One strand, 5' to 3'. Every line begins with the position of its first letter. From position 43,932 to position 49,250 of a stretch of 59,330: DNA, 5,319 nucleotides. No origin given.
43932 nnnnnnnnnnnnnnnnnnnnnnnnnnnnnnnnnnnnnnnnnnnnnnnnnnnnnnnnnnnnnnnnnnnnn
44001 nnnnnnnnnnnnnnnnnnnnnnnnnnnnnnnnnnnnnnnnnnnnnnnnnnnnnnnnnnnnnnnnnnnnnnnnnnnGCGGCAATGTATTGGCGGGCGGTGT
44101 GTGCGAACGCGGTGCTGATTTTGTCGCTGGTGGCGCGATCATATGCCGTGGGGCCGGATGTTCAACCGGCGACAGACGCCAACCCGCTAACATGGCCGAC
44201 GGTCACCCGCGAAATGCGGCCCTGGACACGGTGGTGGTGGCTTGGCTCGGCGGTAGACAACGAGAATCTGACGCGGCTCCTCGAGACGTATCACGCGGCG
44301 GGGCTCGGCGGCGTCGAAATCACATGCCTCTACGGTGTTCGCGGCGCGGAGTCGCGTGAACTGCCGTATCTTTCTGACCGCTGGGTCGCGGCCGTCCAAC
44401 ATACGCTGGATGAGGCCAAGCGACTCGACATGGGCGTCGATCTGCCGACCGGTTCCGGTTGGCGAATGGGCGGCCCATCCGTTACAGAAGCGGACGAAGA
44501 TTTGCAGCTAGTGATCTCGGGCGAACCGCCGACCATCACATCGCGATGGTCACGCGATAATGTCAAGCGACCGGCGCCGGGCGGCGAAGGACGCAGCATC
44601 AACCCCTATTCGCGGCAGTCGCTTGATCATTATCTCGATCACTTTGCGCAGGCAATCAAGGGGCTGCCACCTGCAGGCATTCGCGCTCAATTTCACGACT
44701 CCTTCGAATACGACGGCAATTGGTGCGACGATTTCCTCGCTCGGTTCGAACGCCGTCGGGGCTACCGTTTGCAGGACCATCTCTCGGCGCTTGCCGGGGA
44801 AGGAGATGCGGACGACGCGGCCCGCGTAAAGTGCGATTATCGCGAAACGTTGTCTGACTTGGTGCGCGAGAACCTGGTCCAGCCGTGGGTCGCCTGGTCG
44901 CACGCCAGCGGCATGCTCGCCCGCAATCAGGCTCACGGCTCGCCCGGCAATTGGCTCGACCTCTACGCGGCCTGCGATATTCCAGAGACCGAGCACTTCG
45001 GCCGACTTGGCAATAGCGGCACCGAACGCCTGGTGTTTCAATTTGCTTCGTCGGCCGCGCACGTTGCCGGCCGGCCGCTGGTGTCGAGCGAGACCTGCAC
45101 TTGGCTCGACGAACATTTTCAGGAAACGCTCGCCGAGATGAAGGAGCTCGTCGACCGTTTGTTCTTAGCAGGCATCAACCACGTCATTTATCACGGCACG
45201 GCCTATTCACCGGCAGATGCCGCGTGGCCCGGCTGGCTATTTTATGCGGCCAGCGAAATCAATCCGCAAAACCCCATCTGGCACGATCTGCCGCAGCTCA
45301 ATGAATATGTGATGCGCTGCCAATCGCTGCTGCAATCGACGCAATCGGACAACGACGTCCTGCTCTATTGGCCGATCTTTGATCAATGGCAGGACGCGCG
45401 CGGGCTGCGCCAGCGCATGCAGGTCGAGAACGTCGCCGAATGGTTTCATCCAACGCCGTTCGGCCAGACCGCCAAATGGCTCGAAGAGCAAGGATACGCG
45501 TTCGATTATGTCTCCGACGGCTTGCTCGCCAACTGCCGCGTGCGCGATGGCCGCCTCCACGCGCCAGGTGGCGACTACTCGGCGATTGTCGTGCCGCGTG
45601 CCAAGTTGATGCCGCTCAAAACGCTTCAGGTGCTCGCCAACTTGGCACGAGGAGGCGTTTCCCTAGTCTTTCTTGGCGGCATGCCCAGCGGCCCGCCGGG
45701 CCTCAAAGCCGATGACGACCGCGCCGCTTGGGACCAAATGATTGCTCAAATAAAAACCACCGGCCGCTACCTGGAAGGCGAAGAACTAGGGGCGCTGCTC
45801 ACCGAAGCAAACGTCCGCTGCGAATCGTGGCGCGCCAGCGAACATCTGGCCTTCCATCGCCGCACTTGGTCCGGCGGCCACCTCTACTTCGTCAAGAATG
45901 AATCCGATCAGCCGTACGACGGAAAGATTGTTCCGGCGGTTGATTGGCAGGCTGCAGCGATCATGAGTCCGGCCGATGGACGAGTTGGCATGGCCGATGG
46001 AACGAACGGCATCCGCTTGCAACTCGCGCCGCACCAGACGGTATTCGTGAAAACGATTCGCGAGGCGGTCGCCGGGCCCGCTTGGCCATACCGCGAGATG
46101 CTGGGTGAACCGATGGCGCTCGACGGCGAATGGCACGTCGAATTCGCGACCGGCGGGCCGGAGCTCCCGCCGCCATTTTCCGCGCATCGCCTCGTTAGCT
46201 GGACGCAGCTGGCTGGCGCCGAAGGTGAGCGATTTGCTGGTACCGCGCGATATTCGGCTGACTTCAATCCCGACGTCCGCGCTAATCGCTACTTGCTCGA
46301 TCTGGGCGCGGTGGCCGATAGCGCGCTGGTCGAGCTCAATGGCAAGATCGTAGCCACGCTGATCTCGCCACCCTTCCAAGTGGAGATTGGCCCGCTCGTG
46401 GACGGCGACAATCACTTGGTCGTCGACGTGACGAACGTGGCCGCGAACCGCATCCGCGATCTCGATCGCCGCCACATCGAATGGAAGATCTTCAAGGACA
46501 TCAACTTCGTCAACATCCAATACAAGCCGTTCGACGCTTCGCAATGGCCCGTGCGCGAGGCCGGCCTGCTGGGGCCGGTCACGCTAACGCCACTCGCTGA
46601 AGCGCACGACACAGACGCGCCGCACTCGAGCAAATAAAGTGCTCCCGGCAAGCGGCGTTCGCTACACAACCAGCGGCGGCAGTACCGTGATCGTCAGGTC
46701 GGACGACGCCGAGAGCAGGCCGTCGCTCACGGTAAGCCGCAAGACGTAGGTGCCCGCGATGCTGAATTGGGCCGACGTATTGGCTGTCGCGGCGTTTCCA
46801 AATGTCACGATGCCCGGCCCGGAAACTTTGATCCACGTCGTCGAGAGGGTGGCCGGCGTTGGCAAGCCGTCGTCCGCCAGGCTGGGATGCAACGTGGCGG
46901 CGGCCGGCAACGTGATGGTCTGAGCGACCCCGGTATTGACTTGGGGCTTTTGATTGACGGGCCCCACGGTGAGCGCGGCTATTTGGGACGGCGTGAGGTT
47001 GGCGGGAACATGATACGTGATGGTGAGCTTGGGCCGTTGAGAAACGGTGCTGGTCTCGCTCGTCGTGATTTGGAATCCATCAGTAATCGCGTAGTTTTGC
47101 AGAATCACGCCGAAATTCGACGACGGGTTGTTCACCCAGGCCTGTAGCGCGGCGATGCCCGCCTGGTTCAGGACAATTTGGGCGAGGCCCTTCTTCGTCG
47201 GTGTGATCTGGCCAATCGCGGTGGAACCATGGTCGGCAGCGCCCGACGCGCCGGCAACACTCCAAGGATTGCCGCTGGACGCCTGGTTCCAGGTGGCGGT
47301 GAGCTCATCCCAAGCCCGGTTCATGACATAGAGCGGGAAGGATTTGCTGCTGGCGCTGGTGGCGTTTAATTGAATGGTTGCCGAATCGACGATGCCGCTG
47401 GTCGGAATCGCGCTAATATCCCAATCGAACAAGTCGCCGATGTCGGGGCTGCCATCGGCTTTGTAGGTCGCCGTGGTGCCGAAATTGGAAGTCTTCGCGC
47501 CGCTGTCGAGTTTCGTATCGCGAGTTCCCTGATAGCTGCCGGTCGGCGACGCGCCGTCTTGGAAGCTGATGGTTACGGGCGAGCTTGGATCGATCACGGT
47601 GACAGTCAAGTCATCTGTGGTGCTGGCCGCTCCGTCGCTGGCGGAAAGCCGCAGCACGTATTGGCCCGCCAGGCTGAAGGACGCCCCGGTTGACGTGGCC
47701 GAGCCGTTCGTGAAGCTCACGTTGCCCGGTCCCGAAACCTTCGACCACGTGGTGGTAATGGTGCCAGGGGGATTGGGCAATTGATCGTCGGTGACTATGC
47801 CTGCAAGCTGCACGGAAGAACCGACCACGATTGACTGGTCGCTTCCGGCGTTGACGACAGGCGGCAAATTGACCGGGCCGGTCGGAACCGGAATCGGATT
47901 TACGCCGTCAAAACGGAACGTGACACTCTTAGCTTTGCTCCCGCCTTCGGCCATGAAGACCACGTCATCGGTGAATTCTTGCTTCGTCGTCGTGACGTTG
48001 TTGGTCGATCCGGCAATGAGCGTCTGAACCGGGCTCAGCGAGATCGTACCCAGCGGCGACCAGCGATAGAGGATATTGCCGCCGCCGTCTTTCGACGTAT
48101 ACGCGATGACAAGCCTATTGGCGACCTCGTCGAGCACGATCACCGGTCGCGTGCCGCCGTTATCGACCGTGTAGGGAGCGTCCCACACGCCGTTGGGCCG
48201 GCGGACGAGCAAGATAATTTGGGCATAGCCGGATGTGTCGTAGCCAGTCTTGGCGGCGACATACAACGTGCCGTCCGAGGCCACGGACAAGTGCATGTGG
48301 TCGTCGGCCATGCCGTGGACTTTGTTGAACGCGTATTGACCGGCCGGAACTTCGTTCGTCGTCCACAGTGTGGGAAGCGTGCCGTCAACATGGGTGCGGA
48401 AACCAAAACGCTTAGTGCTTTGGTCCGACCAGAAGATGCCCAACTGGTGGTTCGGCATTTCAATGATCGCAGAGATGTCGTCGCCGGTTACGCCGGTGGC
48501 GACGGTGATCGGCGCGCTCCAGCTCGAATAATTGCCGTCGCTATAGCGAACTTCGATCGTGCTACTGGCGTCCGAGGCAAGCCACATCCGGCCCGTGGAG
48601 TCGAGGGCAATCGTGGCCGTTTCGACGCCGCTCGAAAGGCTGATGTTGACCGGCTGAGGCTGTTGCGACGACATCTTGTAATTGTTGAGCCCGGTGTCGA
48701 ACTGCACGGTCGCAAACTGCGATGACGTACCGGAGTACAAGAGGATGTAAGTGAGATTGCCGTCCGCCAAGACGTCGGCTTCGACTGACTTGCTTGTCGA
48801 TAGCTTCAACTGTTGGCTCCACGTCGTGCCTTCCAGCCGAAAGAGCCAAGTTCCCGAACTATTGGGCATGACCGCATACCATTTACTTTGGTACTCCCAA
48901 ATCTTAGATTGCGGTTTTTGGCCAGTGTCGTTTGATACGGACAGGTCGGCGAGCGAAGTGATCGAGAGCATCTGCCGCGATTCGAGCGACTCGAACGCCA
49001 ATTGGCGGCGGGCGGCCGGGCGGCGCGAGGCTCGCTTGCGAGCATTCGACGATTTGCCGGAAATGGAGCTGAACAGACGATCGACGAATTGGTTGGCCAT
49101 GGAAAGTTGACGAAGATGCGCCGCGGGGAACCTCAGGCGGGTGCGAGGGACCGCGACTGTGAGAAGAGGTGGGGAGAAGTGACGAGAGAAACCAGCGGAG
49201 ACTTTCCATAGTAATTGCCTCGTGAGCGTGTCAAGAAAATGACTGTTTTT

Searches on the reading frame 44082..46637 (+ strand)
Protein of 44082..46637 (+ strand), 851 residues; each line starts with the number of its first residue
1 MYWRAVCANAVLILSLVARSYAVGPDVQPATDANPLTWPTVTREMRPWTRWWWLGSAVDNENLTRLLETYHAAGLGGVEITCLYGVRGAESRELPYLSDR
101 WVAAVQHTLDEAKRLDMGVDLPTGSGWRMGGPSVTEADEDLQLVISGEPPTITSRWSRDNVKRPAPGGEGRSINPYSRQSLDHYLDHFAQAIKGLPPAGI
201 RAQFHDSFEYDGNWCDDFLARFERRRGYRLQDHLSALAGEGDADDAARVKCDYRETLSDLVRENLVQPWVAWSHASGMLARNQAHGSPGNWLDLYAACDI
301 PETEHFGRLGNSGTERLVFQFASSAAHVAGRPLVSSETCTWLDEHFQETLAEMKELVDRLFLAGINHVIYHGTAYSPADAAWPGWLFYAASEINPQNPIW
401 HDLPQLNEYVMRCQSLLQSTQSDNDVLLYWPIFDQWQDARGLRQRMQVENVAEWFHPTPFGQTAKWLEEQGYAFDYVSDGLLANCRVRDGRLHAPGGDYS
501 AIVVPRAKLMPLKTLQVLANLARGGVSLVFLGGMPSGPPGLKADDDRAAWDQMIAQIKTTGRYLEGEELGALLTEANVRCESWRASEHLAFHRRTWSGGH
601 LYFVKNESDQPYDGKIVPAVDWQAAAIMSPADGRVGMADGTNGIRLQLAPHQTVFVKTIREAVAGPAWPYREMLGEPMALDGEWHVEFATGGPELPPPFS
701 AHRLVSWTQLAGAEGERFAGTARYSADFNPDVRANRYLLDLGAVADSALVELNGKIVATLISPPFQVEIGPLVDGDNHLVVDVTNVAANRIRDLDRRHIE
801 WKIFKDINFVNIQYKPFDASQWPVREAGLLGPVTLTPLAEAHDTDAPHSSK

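Call 79: search_protein_families(library=pfam, proteins=[window:44082-46637:+], max_evalue=0.00001)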
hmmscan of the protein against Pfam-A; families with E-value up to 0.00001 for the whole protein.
window:44082-46637:+ (851 aa): 1 family
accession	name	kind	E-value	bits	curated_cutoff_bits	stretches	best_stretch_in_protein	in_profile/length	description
PF17132.9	Glyco_hydro_106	-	6.3e-56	190.7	29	2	178-634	277-735/743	alpha-L-rhamnosidase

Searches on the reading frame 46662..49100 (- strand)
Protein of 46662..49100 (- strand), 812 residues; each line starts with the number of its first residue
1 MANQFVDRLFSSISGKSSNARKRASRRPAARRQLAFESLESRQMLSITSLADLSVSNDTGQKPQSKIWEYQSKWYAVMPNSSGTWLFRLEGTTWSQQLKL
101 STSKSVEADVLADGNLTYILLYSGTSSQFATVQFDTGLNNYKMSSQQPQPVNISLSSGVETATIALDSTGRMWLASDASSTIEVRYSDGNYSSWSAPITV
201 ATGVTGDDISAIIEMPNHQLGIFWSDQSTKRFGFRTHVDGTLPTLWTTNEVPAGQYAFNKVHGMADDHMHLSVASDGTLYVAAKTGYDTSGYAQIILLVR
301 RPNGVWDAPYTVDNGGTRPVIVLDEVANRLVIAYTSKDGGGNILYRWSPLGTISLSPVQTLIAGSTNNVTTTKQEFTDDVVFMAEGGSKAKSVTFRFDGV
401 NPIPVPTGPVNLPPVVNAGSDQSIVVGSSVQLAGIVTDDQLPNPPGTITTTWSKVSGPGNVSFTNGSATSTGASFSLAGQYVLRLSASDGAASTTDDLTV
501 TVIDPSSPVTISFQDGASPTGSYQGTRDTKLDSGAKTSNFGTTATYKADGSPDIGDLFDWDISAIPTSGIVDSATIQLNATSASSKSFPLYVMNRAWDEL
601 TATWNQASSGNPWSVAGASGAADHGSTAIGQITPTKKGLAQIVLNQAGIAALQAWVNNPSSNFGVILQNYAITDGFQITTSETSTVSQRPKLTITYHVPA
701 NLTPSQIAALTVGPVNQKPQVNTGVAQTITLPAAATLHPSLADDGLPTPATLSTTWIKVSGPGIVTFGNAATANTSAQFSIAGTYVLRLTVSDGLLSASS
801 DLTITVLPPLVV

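Call 79: search_protein_families(library=pfam, proteins=[window:46662-49100:-], max_evalue=0.00001)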
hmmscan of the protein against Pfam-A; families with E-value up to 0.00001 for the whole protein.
window:46662-49100:- (812 aa): 1 family
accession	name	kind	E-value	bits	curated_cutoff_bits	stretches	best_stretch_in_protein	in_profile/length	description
PF22352.2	K319L-like_PKD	-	3.9e-19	68.9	27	2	418-502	1-84/84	K319L-like, PKD domain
